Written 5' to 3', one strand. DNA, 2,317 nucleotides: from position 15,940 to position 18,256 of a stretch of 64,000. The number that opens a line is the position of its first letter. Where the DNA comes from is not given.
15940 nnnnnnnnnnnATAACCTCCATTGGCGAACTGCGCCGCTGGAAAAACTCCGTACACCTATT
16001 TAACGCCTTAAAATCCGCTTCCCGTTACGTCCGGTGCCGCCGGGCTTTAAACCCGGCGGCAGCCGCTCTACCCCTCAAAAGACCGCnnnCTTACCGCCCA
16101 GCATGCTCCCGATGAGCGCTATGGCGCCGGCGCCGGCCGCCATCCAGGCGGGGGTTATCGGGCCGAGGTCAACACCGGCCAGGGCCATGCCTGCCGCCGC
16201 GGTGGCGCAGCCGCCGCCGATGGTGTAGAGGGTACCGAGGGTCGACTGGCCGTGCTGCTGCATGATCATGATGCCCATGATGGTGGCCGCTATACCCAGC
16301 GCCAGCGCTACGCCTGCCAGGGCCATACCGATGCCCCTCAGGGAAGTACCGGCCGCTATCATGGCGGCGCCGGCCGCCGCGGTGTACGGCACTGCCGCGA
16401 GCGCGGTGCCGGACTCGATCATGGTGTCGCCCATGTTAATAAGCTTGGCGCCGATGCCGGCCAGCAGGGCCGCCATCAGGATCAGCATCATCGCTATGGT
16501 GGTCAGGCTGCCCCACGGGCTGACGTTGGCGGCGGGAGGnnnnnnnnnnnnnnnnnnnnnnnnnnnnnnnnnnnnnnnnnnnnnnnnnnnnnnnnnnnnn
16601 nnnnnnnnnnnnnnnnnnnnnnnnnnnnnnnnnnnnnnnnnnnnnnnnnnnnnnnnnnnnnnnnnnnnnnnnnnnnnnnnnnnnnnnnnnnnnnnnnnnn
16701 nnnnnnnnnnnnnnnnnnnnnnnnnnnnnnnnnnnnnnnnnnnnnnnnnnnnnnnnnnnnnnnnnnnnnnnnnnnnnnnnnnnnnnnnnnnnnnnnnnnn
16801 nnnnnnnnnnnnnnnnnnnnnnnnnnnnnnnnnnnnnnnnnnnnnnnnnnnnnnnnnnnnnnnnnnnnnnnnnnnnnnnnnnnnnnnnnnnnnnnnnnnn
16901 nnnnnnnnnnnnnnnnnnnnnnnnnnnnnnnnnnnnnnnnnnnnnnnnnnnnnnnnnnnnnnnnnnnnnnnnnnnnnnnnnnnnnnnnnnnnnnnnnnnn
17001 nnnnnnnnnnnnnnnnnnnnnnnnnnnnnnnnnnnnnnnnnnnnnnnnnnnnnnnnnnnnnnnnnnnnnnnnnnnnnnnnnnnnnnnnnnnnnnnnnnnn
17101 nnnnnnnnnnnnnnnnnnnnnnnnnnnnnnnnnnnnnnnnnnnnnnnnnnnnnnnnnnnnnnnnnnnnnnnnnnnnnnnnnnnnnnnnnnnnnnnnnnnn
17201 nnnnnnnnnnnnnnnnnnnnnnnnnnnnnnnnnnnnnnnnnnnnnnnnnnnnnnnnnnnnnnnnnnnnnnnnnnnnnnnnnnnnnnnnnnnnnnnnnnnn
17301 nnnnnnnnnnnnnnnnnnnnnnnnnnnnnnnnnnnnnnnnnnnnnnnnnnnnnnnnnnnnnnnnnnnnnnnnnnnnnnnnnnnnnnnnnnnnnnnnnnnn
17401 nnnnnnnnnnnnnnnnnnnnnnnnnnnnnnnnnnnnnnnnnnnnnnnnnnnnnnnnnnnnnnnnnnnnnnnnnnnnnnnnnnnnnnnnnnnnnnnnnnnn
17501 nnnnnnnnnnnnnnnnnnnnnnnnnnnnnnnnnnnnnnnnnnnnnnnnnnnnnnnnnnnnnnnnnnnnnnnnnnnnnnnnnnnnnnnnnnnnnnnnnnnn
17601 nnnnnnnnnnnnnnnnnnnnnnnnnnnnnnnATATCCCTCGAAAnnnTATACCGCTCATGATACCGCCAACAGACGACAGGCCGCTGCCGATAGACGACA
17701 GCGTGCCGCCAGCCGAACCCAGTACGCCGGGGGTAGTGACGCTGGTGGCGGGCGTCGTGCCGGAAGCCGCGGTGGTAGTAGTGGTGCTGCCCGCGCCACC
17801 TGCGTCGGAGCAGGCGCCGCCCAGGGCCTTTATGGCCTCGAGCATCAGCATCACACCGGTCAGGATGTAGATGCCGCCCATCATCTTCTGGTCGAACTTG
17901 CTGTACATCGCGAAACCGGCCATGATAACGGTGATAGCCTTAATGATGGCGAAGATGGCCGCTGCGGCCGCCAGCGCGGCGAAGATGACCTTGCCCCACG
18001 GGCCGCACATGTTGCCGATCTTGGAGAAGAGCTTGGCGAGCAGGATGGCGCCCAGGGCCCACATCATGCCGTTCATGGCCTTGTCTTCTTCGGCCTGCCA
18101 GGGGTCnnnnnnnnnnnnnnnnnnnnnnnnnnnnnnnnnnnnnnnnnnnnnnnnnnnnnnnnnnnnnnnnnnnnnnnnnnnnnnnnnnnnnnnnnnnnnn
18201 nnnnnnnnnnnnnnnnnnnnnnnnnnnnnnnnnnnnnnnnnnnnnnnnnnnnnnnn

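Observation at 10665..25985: FG-like repeats in a Gly/Ser background across the island proteins (hydrogel or phase-separation-like composition)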

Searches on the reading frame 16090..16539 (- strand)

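Call 60: search_protein_families(library=pfam, proteins=[window:16090-16539:-], max_evalue=1)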
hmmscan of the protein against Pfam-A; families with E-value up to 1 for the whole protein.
window:16090-16539:- (150 aa): 1 family
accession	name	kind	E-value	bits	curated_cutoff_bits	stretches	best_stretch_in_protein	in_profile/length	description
PF07682.17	SOR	-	0.19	11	25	1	53-105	156-207/300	Sulphur oxygenase reductase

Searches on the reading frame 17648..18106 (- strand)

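Call 60: search_protein_families(library=pfam, proteins=[window:17648-18106:-], max_evalue=1)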
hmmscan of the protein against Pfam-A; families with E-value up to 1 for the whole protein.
window:17648-18106:- (153 aa): 2 families
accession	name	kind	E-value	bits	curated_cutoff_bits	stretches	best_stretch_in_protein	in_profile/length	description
PF21827.1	New_glue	-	0.049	13.8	31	1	87-126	12-51/94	New glue protein family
PF09534.15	Trp_oprn_chp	-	0.24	11.7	29.6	0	75-141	69-133/180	Tryptophan-associated transmembrane protein (Trp_oprn_chp)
